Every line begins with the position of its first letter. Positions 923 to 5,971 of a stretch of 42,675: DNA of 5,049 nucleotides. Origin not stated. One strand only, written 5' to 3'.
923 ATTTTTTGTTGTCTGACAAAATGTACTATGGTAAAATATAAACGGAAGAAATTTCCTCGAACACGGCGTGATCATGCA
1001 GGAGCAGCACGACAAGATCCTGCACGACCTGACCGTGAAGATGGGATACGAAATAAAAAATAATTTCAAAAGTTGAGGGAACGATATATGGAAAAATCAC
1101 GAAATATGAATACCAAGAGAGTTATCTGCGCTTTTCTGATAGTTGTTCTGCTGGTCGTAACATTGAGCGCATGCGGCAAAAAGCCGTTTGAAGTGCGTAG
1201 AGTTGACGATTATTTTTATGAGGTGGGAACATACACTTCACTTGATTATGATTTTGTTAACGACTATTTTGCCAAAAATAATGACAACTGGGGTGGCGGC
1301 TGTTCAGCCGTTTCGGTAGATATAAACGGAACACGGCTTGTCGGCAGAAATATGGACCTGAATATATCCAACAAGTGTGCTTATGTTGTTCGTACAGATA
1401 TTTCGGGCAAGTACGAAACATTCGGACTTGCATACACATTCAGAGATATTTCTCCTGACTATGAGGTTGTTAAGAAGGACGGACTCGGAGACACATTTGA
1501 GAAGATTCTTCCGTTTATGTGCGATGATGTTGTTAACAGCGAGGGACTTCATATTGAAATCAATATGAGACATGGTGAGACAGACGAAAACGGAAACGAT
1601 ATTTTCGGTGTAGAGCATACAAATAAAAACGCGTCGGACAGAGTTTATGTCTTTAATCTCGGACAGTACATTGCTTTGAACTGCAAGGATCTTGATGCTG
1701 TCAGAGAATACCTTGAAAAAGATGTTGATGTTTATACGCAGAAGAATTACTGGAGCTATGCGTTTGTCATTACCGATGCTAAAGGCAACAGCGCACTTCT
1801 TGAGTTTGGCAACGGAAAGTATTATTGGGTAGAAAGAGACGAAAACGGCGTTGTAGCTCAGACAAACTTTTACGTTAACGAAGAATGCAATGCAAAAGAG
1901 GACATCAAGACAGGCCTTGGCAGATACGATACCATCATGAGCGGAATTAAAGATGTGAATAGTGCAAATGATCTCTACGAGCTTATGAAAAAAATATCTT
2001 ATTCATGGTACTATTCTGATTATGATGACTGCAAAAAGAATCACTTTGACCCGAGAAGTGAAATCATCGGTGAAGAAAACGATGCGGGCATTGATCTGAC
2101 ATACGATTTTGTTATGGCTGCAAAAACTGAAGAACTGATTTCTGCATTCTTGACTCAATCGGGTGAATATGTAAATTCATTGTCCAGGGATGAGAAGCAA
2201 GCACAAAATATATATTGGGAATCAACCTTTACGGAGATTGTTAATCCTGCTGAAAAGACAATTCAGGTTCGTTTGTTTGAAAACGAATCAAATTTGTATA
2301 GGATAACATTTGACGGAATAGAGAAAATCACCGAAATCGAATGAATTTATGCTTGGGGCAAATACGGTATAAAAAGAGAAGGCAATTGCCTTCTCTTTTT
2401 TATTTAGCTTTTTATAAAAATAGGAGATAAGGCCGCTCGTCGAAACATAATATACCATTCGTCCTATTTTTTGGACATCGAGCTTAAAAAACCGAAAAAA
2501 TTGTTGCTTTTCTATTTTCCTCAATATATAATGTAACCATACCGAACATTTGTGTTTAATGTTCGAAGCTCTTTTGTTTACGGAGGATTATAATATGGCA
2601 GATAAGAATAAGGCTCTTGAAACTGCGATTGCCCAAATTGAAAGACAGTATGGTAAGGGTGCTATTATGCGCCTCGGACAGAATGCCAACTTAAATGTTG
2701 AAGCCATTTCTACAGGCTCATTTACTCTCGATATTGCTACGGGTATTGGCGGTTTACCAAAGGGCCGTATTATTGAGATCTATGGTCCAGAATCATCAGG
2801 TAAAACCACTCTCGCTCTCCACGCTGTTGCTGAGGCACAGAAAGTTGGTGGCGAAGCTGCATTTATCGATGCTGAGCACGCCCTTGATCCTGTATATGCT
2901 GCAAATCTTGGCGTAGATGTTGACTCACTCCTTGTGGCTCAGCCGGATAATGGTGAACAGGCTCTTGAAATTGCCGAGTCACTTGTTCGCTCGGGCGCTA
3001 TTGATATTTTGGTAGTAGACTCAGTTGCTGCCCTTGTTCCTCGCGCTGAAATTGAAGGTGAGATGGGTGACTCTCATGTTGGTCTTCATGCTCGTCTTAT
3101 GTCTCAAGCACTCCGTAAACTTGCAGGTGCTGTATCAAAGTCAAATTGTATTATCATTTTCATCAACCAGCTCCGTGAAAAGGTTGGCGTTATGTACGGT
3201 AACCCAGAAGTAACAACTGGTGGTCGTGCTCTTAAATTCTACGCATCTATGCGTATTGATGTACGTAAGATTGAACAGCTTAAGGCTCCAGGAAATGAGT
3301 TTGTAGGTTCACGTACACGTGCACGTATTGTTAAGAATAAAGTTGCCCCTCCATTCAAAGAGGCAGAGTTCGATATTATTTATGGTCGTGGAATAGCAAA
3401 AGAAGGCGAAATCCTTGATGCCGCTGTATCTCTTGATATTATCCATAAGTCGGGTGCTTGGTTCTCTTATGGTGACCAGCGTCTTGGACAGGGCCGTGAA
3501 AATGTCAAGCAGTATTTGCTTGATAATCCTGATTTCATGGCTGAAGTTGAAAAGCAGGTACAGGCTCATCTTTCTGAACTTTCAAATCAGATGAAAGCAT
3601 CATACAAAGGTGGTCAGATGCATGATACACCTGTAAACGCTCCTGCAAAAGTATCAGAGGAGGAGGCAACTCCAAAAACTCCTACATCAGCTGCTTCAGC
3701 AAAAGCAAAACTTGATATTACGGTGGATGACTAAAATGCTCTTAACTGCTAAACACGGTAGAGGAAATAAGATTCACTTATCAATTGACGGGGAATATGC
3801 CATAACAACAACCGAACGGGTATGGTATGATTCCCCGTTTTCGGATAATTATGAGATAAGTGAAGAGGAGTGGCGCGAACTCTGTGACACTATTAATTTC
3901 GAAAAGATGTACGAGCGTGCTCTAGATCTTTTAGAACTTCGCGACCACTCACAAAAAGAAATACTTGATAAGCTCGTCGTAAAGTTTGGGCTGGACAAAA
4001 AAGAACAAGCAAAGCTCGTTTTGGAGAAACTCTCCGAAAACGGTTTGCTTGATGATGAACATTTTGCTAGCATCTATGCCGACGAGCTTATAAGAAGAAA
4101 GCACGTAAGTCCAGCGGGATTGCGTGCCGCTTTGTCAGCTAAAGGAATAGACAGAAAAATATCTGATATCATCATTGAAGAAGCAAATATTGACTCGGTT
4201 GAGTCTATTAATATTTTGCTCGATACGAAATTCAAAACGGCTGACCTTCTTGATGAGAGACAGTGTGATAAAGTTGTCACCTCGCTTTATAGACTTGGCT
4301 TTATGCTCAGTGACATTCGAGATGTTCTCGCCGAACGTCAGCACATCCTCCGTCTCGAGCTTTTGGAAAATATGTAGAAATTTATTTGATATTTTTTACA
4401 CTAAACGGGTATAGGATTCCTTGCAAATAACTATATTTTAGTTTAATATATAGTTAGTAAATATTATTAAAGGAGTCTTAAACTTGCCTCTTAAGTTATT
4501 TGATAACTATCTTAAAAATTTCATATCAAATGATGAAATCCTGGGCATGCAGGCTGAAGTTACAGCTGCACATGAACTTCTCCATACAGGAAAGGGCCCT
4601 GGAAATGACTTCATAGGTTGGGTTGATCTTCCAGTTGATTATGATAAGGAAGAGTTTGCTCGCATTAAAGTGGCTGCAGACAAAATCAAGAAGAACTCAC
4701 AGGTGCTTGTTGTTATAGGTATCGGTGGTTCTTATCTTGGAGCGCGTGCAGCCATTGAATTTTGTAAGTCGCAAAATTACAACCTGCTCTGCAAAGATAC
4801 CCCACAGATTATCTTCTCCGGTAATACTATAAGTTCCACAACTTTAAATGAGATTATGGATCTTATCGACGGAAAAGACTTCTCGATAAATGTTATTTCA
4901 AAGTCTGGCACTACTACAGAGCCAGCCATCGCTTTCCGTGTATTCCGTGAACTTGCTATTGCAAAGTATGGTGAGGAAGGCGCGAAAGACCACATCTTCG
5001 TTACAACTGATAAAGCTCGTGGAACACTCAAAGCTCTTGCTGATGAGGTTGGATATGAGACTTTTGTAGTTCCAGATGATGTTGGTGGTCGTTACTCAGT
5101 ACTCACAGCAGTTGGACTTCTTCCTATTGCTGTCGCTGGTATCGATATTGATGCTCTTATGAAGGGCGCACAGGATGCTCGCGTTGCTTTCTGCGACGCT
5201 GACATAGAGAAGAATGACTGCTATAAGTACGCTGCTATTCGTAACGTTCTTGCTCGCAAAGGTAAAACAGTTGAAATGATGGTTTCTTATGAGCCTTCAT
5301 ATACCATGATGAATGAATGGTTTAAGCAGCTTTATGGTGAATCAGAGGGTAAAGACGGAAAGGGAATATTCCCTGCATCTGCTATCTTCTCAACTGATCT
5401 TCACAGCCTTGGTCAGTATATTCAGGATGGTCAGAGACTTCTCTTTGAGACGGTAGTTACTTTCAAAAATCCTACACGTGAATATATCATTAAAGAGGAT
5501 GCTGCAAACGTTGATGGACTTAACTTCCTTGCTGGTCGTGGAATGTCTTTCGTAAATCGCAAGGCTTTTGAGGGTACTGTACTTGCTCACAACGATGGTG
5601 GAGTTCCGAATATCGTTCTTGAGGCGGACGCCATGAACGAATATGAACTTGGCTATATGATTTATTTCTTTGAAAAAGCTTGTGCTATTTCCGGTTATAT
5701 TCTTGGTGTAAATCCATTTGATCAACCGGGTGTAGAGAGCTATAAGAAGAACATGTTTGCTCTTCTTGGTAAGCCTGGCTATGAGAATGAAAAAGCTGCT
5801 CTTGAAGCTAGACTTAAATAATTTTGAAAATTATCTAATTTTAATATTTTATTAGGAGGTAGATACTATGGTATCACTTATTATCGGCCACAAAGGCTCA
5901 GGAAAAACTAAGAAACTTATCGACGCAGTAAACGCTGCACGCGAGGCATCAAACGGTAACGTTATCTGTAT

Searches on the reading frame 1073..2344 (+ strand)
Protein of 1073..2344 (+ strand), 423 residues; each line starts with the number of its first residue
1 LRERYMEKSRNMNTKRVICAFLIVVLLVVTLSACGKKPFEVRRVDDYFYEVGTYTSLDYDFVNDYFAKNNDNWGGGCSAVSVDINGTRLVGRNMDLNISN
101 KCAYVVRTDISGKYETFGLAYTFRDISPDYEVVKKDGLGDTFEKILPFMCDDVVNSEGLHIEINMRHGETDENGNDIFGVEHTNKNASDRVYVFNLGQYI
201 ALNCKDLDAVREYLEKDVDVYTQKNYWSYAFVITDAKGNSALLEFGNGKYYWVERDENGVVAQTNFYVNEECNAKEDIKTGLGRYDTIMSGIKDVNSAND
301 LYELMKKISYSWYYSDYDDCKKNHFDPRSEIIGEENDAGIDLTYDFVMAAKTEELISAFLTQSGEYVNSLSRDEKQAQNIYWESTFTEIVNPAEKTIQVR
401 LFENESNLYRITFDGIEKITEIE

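Call 46: search_protein_families(library=ncbifam, proteins=[window:1073-2344:+], max_evalue=1e-10)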
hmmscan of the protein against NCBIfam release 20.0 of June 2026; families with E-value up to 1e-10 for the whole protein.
window:1073-2344:+ (423 aa): 1 family
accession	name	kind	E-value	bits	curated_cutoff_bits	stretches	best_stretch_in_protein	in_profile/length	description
NF040521.1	C45_proenzyme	subfamily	3.2e-13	49.7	85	0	151-319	145-294/313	C45 family autoproteolytic acyltransferase/hydrolase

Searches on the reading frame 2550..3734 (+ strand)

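Call 46: search_protein_families(library=ncbifam, proteins=[window:2550-3734:+], max_evalue=1e-10)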
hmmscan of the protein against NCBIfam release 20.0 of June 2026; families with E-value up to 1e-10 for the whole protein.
window:2550-3734:+ (394 aa): 6 families
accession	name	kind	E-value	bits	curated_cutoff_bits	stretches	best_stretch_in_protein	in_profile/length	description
TIGR02012.1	tigrfam_recA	equivalog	1.3e-169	563.6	325.3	1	18-338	1-320/321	recombinase RecA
NF007072.0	PRK09519.1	equivalog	5.2e-141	471.6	1024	2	17-265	5-252/790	intein-containing recombinase RecA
TIGR02237.1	recomb_radB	equivalog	1.3e-15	57.8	172.4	1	67-241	7-179/210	DNA repair and recombination protein RadB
NF003301.0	PRK04301.1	equivalog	1e-14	54.5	259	1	48-241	78-284/316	DNA repair and recombination protein RadA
TIGR02236.1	recomb_radA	equivalog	7.8e-11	41.9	361.15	0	48-242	73-281/311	DNA repair and recombination protein RadA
NF033429.2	ImuA_translesion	equivalog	8.9e-11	42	150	0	45-155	8-119/181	translesion DNA synthesis-associated protein ImuA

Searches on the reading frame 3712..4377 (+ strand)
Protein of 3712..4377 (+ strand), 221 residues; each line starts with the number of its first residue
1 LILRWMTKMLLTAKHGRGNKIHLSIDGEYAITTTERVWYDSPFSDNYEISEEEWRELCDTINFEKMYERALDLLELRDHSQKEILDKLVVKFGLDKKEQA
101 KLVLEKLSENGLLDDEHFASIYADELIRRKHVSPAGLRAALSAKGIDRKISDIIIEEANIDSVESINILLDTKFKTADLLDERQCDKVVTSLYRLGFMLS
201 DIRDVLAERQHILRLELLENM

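Call 46: search_protein_families(library=ncbifam, proteins=[window:3712-4377:+], max_evalue=1e-10)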
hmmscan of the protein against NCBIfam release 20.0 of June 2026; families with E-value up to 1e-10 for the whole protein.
window:3712-4377:+ (221 aa): 7 families
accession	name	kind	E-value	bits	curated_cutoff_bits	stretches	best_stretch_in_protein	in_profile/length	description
NF010733.0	PRK14135.1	equivalog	8.2e-20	71.6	240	1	18-209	14-205/267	recombination regulator RecX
NF001058.0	PRK00117.4-1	equivalog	2.6e-17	63.6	194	1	18-208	16-206/214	recombination regulator RecX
NF001063.0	PRK00117.5-3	equivalog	8.1e-17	61.6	186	1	66-206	13-150/165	recombination regulator RecX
NF001065.0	PRK00117.5-5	equivalog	1.4e-16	61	175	1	64-209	5-141/149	recombination regulator RecX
NF001054.0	PRK00117.2-1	equivalog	1.3e-14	54.6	189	1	68-205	12-146/154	recombination regulator RecX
NF001057.0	PRK00117.3-3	equivalog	7.8e-14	52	146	1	67-210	6-147/151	recombination regulator RecX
NF001059.0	PRK00117.4-3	equivalog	3.2e-11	43.3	253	1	65-168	47-148/206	recombination regulator RecX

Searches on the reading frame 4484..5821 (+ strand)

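Call 46: search_protein_families(library=ncbifam, proteins=[window:4484-5821:+], max_evalue=1e-10)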
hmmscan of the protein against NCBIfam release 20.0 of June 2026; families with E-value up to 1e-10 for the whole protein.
window:4484-5821:+ (445 aa): 7 families
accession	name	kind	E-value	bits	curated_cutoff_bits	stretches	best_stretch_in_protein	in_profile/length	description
NF010697.0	PRK14097.1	equivalog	4.3e-207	688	443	1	10-444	11-448/448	glucose-6-phosphate isomerase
NF003016.0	PRK03868.1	equivalog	1.9e-56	191.6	487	1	42-424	30-403/410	glucose-6-phosphate isomerase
NF040629.1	PGI_Meth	equivalog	1.1e-47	163.1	350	1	69-422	58-393/396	glucose-6-phosphate isomerase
NF007080.0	PRK09533.1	equivalog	1.9e-40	138.5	712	1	40-299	424-675/949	bifunctional transaldolase/phosoglucose isomerase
NF010696.0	PRK14096.1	equivalog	3.4e-35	121.5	671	1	62-424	105-458/528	glucose-6-phosphate isomerase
NF001211.0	PRK00179.1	equivalog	1.8e-26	92.7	492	1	70-291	144-360/544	glucose-6-phosphate isomerase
NF010695.0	PRK14095.1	equivalog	4.4e-26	91.6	703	1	70-422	149-504/536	glucose-6-phosphate isomerase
